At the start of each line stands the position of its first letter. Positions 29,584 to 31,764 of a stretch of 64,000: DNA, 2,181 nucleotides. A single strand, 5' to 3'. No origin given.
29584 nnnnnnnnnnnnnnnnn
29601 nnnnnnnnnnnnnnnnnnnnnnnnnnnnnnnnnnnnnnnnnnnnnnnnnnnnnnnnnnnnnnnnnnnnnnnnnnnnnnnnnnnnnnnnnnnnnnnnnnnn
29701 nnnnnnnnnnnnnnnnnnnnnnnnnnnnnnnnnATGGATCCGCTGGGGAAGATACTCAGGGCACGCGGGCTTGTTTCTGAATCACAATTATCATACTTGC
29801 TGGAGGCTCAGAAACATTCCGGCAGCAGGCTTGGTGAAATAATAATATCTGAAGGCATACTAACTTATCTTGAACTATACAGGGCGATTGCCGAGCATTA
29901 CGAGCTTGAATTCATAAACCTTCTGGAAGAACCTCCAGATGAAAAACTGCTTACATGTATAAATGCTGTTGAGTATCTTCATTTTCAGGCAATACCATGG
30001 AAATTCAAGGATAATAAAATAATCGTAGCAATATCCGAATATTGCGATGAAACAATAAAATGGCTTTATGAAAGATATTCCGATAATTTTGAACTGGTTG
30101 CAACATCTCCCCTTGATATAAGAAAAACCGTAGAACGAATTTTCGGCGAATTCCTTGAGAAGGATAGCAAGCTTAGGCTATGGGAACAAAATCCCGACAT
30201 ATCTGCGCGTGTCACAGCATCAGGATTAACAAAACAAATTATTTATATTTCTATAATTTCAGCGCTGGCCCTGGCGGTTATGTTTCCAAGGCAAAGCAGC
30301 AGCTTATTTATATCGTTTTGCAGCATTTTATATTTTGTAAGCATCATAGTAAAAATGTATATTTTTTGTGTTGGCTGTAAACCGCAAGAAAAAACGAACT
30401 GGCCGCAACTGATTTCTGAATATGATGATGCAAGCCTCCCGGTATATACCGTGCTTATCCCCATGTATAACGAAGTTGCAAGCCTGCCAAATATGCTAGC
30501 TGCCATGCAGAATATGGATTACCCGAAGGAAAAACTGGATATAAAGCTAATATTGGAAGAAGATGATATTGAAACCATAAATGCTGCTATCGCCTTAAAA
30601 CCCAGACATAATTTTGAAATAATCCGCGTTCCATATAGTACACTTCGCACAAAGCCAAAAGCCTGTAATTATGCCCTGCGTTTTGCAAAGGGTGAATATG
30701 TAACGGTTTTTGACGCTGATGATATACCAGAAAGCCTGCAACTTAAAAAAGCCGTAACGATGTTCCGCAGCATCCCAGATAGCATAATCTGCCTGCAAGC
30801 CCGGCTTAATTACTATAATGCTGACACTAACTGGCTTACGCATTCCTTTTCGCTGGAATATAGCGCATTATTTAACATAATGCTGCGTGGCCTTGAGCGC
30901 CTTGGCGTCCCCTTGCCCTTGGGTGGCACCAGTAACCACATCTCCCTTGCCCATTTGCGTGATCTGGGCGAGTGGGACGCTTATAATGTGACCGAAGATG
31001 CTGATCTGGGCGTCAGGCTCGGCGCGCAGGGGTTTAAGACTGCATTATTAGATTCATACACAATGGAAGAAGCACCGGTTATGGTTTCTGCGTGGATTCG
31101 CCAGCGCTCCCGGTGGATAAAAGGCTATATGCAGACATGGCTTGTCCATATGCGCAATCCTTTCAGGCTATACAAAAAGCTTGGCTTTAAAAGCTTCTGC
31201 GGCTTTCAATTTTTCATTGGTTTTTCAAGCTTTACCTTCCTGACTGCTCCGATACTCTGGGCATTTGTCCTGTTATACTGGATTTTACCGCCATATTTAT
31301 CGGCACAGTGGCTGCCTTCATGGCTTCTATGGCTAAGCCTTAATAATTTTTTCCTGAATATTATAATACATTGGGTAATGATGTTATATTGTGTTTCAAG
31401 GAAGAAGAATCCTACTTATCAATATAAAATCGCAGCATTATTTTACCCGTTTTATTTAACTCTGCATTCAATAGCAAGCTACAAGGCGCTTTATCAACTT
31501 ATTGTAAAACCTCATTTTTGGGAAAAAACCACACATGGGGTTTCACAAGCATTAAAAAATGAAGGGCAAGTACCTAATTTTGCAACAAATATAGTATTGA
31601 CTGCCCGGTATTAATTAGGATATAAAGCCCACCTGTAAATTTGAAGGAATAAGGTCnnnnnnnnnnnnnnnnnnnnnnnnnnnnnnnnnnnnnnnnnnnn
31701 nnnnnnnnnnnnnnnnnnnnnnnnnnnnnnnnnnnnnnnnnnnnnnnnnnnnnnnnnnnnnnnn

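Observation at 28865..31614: Outer-membrane barrel + MshEN-GT2 synthase pair fused to the atp F0 operon: candidate minimal c-di-GMP-gated exopolysaccharide synthesis/export system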

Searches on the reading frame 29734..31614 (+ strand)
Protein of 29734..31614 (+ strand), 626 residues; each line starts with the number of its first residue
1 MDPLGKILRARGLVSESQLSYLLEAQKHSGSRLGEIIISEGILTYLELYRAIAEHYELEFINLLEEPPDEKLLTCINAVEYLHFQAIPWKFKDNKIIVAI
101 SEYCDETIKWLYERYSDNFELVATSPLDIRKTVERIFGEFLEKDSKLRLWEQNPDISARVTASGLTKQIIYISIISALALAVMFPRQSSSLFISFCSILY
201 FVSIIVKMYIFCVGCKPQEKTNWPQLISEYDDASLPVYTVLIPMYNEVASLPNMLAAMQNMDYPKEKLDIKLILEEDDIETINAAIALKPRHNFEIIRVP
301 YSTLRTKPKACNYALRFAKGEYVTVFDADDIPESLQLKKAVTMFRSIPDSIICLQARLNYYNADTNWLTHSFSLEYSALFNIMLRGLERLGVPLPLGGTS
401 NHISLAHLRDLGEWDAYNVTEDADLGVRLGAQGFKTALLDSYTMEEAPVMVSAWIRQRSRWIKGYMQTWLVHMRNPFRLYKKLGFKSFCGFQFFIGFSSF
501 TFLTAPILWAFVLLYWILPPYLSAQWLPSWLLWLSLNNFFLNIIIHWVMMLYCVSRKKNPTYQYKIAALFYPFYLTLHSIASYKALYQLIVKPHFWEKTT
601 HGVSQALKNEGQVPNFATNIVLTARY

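Call 3: search_protein_families(library=pfam, proteins=[window:29734-31614:+], max_evalue=0.1)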
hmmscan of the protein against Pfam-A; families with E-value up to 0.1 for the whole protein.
window:29734-31614:+ (626 aa): 6 families
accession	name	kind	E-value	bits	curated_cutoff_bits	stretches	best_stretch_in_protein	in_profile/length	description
PF13641.12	Glyco_tranf_2_3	-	2.5e-20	73.9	27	1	238-464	3-230/230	Glycosyltransferase like family 2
PF13632.12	Glyco_trans_2_3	-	8.9e-18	65.3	27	1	322-523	1-193/198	Glycosyl transferase family group 2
PF00535.33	Glycos_transf_2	-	1.8e-13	51.2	23.3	1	239-385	1-142/168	Glycosyl transferase family 2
PF05157.20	MshEN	-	1.2e-07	32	23.1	1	56-139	1-86/90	MshEN domain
PF10856.13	DUF2678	-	0.022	15.1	27.8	1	159-214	31-85/118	Protein of unknown function (DUF2678)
PF05153.21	MIOX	-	0.061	13.3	25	0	211-263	109-161/249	Myo-inositol oxygenase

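Call 4: search_protein_families(library=ncbifam, proteins=[window:29734-31614:+], max_evalue=0.1)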
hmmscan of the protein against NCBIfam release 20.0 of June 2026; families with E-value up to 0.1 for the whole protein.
window:29734-31614:+ (626 aa): 20 families
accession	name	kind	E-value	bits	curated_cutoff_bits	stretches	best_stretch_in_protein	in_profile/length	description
TIGR03030.1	CelA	equivalog_domain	3.4e-27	94.8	699.1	1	214-512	112-426/714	UDP-forming cellulose synthase catalytic subunit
NF008558.0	PRK11498.1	equivalog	7.6e-18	63.8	992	1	231-522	268-560/872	UDP-forming cellulose synthase catalytic subunit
TIGR03937.1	PgaC_IcaA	equivalog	2.3e-14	53.2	422.3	1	202-580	15-381/407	poly-beta-1,6-N-acetyl-D-glucosamine synthase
NF053729.1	c-di-GMP_motif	domain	5.5e-13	48.5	38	1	3-54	1-52/53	cyclic di-GMP-binding domain-containing protein, MshE-related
TIGR03111.1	glyc2_xrt_Gpos1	hypoth_equivalog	4.4e-11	42.2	363.95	1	232-354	45-165/439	TIGR03111 family XrtG-associated glycosyltransferase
NF041865.1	EpsU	equivalog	6.2e-11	41.9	700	1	238-467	41-267/394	exopolysaccharide biosynthesis GT2 family glycosyltransferase EpsU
NF053846.1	glyco_with_XrtP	equivalog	4.5e-08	32.2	520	1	389-600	217-436/440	XrtP-associated glycosyltransferase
TIGR02538.1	type_IV_pilB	equivalog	1e-07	30.9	675.65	1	4-147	2-146/564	type IV-A pilus assembly ATPase PilB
NF008411.1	PRK11234.1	equivalog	1.2e-07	30.5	1170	1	2-105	482-584/723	cyclic di-3',5'-guanylate-activated glycosyltransferase NfrB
TIGR03965.1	mycofact_glyco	equivalog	2.7e-07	29.9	280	1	235-346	73-181/467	mycofactocin biosynthesis glycosyltransferase MftF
NF012033.0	PRK15489.1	equivalog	3.2e-06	25.6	537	1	4-106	493-595/703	glycosyl transferase family protein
NF041875.1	EPS_EpsD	equivalog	1.2e-05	24.9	370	1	240-459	3-221/325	exopolysaccharide biosynthesis glycosyltransferase EpsD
NF011307.0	PRK14716.1-5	equivalog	1.4e-05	24.3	431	1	239-469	65-316/464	glycosyl transferase family protein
NF007482.0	PRK10073.1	equivalog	0.00027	20.1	423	1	237-334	7-100/334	glycosyltransferase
TIGR04283.1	glyco_like_mftF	equivalog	0.00059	19.5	182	1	239-472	2-205/221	TIGR04283 family arsenosugar biosynthesis glycosyltransferase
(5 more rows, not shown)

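Call 5: find_homologous_proteins(query=window:29734-31614:+)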
Query window:29734-31614:+ (626 aa): 7999 proteins with E <= 0.001 among 8000 candidates; the best 120 are listed.
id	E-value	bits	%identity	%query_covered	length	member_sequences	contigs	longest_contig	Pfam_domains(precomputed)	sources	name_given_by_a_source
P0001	0.0e+0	1437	100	100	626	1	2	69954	PF13632.13,PF05157.21,PF13641.13,PF00535.33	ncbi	-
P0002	0.0e+0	1211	82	99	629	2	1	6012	PF13632.13,PF05157.21,PF13641.13,PF00535.33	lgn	-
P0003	0.0e+0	1018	69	99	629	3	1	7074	PF13632.13,PF05157.21,PF13641.13,PF00535.33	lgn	-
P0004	4.1e-296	1002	67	100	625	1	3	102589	PF13632.13,PF05157.21,PF13641.13,PF00535.33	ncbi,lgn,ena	ncbi:MAG: glycosyltransferase [Pseudomonadota bacterium]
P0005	7.1e-295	998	67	100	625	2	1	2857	PF13632.13,PF05157.21,PF13641.13,PF00535.33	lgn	-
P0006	3.8e-294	995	67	100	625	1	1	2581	PF13632.13,PF05157.21,PF13641.13,PF00535.33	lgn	-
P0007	4.0e-294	995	67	100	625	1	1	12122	PF13632.13,PF05157.21,PF13641.13,PF00535.33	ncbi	ncbi:MAG: glycosyltransferase [Rickettsiales bacterium]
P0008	1.5e-293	993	66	100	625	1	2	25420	PF13632.13,PF05157.21,PF13641.13,PF00535.33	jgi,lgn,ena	-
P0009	2.2e-290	983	67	99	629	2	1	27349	PF13632.13,PF05157.21,PF13641.13,PF00535.33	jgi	jgi:cellulose synthase/poly-beta-1,6-N-acetylglucosamine synthase-like glycosyltransferase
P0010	3.6e-288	975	66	100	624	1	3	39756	PF13632.13,PF05157.21,PF13641.13,PF00535.33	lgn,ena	-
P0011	5.9e-288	975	66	100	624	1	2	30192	PF13632.13,PF05157.21,PF13641.13,PF00535.33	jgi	jgi:glycosyltransferase XagB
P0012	5.2e-287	972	66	100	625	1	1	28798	PF13632.13,PF05157.21,PF13641.13,PF00535.33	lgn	-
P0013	9.5e-286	967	66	99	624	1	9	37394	PF13632.13,PF05157.21,PF13641.13,PF00535.33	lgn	-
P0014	8.6e-280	948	66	97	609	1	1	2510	PF13632.13,PF05157.21,PF13641.13,PF00535.33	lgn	-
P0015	1.6e-276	937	65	98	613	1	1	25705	PF13632.13,PF05157.21,PF13641.13,PF00535.33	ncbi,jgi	ncbi:MAG: glycosyltransferase family 2 protein [Rickettsiales bacterium]|jgi:cellulose synthase/poly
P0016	6.2e-266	902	63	96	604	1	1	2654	PF13632.13,PF05157.21,PF13641.13,PF00535.33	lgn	-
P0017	1.7e-265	901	63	97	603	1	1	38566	PF13632.13,PF05157.21,PF13641.13,PF00535.33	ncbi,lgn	-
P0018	3.0e-257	873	62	97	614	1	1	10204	PF13632.13,PF05157.21,PF13641.13,PF00535.33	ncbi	-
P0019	6.3e-250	849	59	97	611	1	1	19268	PF13632.13,PF05157.21,PF13506.14,PF13641.13,PF00535.33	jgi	jgi:cellulose synthase/poly-beta-1,6-N-acetylglucosamine synthase-like glycosyltransferase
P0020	6.0e-240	816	58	96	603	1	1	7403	PF13632.13,PF05157.21,PF13641.13,PF00535.33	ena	-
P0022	5.7e-237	806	57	97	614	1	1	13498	PF13632.13,PF05157.21,PF13641.13,PF00535.33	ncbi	-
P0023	1.9e-235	801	58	97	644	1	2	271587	PF13632.13,PF05157.21,PF13641.13,PF00535.33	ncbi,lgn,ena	-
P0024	9.4e-234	796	58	96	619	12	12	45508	PF13632.13,PF05157.21,PF13641.13,PF00535.33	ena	-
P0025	7.3e-233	793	58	96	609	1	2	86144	PF13632.13,PF05157.21,PF13641.13,PF00535.33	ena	-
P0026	8.6e-233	793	57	97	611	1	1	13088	PF13632.13,PF05157.21,PF13641.13,PF00535.33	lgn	-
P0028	4.6e-222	757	53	99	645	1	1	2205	PF13632.13,PF05157.21,PF13506.14,PF13641.13,PF00535.33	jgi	-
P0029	6.7e-222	757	56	97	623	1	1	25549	PF13632.13,PF05157.21,PF13506.14,PF13641.13,PF00535.33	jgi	-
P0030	3.1e-221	754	53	96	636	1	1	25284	PF13632.13,PF05157.21,PF13641.13,PF00535.33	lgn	-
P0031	8.5e-221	753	55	97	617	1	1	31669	PF13632.13,PF05157.21,PF13641.13,PF00535.33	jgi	jgi:glycosyltransferase XagB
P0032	1.1e-220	753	54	97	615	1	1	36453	PF13632.13,PF05157.21,PF13641.13,PF00535.33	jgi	-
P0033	4.1e-220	751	53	97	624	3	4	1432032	PF13632.13,PF05157.21,PF13641.13,PF00535.33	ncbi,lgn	-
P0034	4.1e-220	751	56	96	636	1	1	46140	PF13632.13,PF05157.21,PF13641.13,PF00535.33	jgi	-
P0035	7.4e-219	747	56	96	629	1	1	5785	PF13632.13,PF05157.21,PF13641.13,PF00535.33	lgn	-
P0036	1.3e-218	746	53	96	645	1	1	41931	PF13632.13,PF05157.21,PF13641.13,PF00535.33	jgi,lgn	-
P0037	1.3e-217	742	56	97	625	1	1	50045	PF13632.13,PF05157.21,PF13641.13,PF00535.33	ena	-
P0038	1.8e-217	742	54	96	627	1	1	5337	PF13632.13,PF05157.21,PF13641.13,PF00535.33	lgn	-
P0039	3.1e-217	741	54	97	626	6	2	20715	PF13632.13,PF05157.21,PF13641.13,PF00535.33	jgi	jgi:glycosyltransferase XagB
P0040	6.0e-217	740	55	97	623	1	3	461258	PF13632.13,PF05157.21,PF13641.13,PF00535.33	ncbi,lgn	-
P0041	1.2e-216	739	54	97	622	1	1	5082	PF13632.13,PF05157.21,PF13641.13,PF00535.33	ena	-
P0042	1.3e-216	739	54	99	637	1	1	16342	PF13632.13,PF05157.21,PF13641.13,PF00535.33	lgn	-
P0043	2.1e-216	738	54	96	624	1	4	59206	PF13632.13,PF05157.21,PF13641.13,PF00535.33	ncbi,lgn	-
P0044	2.1e-216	738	54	96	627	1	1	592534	PF13632.13,PF05157.21,PF13641.13,PF00535.33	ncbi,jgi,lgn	-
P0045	1.3e-215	736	54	96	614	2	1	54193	PF13632.13,PF05157.21,PF13641.13,PF00535.33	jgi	-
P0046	2.6e-215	735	53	96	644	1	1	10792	PF13632.13,PF05157.21,PF13641.13,PF00535.33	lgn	-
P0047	5.5e-215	734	53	96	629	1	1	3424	PF13632.13,PF05157.21,PF13641.13,PF00535.33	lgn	-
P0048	7.8e-215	733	53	97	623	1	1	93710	PF13632.13,PF05157.21,PF13641.13,PF00535.33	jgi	jgi:glycosyltransferase XagB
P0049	9.9e-215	733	52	98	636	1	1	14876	PF13632.13,PF05157.21,PF13641.13,PF00535.33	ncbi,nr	ncbi:MAG: glycosyltransferase [Pseudomonadota bacterium]|nr:glycosyltransferase [Pseudomonadota bact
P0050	2.4e-214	732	55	97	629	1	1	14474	PF13632.13,PF05157.21,PF13506.14,PF13641.13,PF00535.33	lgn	-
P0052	1.3e-213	729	54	97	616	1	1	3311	PF13632.13,PF05157.21,PF13641.13,PF00535.33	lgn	-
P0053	2.5e-213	728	55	97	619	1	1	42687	PF13632.13,PF05157.21,PF13641.13,PF00535.33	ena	-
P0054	6.0e-213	727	54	96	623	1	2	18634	PF13632.13,PF05157.21,PF13641.13,PF00535.33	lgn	-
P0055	9.1e-213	726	55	96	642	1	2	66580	PF13632.13,PF05157.21,PF13641.13,PF00535.33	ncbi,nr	ncbi:MAG: glycosyltransferase [Pseudomonadota bacterium]|nr:glycosyltransferase [Pseudomonadota bact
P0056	2.0e-212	725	51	100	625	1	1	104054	PF13632.13,PF05157.21,PF13506.14,PF13641.13,PF00535.33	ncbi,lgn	-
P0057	1.8e-211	722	52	97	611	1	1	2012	PF13632.13,PF05157.21,PF13641.13,PF00535.33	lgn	-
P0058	8.9e-211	720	53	96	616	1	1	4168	PF13632.13,PF05157.21,PF13506.14,PF13641.13,PF00535.33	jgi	-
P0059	3.2e-210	718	53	99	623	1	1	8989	PF13632.13,PF05157.21,PF13641.13,PF00535.33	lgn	-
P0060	3.2e-210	718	53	100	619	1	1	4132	PF13632.13,PF05157.21,PF13506.14,PF13641.13,PF00535.33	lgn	-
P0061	3.3e-210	718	53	96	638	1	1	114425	PF13632.13,PF05157.21,PF13641.13,PF00535.33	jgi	-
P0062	4.1e-210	718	53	96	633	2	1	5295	PF13632.13,PF05157.21,PF13641.13,PF00535.33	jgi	-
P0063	4.7e-210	717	54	96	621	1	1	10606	PF13632.13,PF05157.21,PF13641.13,PF00535.33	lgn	-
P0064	5.3e-209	714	53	97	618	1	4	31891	PF13632.13,PF05157.21,PF13641.13,PF00535.33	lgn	-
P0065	8.9e-209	713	53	96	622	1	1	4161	PF13632.13,PF05157.21,PF13641.13,PF00535.33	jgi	jgi:glycosyltransferase XagB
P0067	1.4e-208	713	53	96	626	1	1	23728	PF13632.13,PF05157.21,PF13641.13,PF00535.33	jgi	jgi:cellulose synthase/poly-beta-1,6-N-acetylglucosamine synthase-like glycosyltransferase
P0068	1.9e-208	712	53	96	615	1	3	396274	PF13632.13,PF05157.21,PF13641.13,PF00535.33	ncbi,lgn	-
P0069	2.1e-208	712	53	96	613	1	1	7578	PF13632.13,PF05157.21,PF13641.13,PF00535.33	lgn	-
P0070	2.8e-208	712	53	97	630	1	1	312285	PF13632.13,PF05157.21,PF13641.13,PF00535.33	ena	-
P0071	6.2e-208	710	53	96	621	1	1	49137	PF13632.13,PF05157.21,PF13641.13,PF00535.33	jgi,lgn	-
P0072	1.2e-207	710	51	97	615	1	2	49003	PF13632.13,PF05157.21,PF13641.13,PF00535.33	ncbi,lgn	ncbi:MAG: glycosyltransferase [Alphaproteobacteria bacterium]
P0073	2.4e-207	708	51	96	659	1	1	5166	PF13632.13,PF05157.21,PF13641.13,PF00535.33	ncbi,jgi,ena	jgi:cellulose synthase/poly-beta-1,6-N-acetylglucosamine synthase-like glycosyltransferase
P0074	2.9e-207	708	53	96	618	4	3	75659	PF13632.13,PF05157.21,PF13641.13,PF00535.33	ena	-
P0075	3.1e-207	708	54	93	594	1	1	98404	PF13632.13,PF05157.21,PF13641.13,PF00535.33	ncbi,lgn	-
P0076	3.8e-207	708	54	96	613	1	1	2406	PF13632.13,PF05157.21,PF13641.13,PF00535.33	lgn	-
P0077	5.7e-207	707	52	98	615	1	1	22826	PF13632.13,PF05157.21,PF13641.13,PF00535.33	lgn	-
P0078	1.6e-206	706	52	96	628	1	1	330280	PF13632.13,PF05157.21,PF13641.13,PF00535.33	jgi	jgi:glycosyltransferase XagB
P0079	1.9e-206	706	53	96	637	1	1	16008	PF13632.13,PF05157.21,PF13641.13,PF00535.33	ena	-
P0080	7.2e-206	704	51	97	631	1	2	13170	PF13632.13,PF05157.21,PF13641.13,PF00535.33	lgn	-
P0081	8.3e-206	703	54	97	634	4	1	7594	PF13632.13,PF05157.21,PF13641.13,PF00535.33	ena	-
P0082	1.9e-205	702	52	97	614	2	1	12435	PF13632.13,PF05157.21,PF13641.13,PF00535.33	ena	-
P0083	8.2e-205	700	51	99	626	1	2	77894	PF13632.13,PF05157.21,PF13641.13,PF00535.33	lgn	-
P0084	1.0e-204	700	52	97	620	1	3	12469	PF13632.13,PF05157.21,PF13641.13,PF00535.33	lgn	-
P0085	1.0e-204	700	53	96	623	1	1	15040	PF13632.13,PF05157.21,PF13641.13,PF00535.33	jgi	-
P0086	1.4e-204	699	53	96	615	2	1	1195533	PF13632.13,PF05157.21,PF13641.13,PF00535.33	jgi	-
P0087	1.5e-204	699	51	96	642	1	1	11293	PF13632.13,PF05157.21,PF13641.13,PF00535.33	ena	-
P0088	1.1e-203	696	52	96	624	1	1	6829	PF13632.13,PF05157.21,PF13506.14,PF13641.13,PF00535.33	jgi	jgi:glycosyltransferase XagB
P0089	1.5e-203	696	51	96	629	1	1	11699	PF13632.13,PF05157.21,PF13641.13,PF00535.33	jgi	jgi:glycosyltransferase XagB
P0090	2.0e-203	696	51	97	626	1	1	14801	PF13632.13,PF05157.21,PF13641.13,PF00535.33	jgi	jgi:cellulose synthase/poly-beta-1,6-N-acetylglucosamine synthase-like glycosyltransferase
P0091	2.4e-203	695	52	96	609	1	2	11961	PF13632.13,PF05157.21,PF13641.13,PF00535.33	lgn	-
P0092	1.7e-201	689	52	96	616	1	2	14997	PF13632.13,PF05157.21,PF13641.13,PF00535.33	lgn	-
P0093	2.0e-201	689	51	98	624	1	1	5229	PF13632.13,PF05157.21,PF13506.14,PF13641.13,PF00535.33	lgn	-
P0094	4.8e-201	688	52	97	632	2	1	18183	PF13632.13,PF05157.21,PF13641.13,PF00535.33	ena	-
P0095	9.1e-201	687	51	96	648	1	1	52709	PF13632.13,PF05157.21,PF13641.13,PF00535.33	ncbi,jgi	jgi:cellulose synthase/poly-beta-1,6-N-acetylglucosamine synthase-like glycosyltransferase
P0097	2.5e-200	685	51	97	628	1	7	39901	PF13632.13,PF05157.21,PF13641.13,PF00535.33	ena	-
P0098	2.7e-200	685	53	96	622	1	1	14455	PF13632.13,PF05157.21,PF13641.13,PF00535.33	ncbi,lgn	-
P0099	7.6e-200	684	50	96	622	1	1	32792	PF13632.13,PF05157.21,PF13641.13,PF00535.33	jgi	-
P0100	3.7e-198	678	50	96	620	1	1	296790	PF13632.13,PF05157.21,PF13506.14,PF13641.13,PF00535.33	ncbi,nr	ncbi:MAG: glycosyltransferase [Rickettsiales bacterium]|nr:glycosyltransferase [Rickettsiales bacter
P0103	6.2e-197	674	51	96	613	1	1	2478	PF13632.13,PF05157.21,PF13641.13,PF00535.33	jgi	jgi:cellulose synthase/poly-beta-1,6-N-acetylglucosamine synthase-like glycosyltransferase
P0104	1.3e-196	673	51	98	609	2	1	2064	PF13632.13,PF05157.21,PF13641.13,PF00535.33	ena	-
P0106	5.6e-195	668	50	96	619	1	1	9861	PF13632.13,PF05157.21,PF13641.13,PF00535.33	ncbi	-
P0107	8.9e-195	667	50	97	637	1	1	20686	PF13632.13,PF05157.21,PF13641.13,PF00535.33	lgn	-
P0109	2.0e-194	666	51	96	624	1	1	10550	PF13632.13,PF05157.21,PF13641.13,PF00535.33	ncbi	-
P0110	3.7e-194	665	50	97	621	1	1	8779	PF13632.13,PF05157.21,PF13641.13,PF00535.33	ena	-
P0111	4.1e-194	665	50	96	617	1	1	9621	PF13632.13,PF05157.21,PF13641.13,PF00535.33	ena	-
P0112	1.6e-193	663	50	97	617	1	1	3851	PF13632.13,PF05157.21,PF13641.13,PF00535.33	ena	-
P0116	5.3e-191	654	49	97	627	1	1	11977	PF13632.13,PF05157.21,PF13641.13,PF00535.33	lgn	-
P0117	1.0e-190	654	48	97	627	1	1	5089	PF13632.13,PF05157.21,PF13641.13,PF00535.33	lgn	-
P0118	1.1e-190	653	48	96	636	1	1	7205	PF13632.13,PF05157.21,PF13641.13,PF00535.33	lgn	-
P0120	2.7e-189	649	49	98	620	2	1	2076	PF13632.13,PF05157.21,PF13506.14,PF13641.13,PF00535.33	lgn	-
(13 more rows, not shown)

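Call 14: find_encoding_contigs(protein=P0001, flank=3000, max_places=3)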
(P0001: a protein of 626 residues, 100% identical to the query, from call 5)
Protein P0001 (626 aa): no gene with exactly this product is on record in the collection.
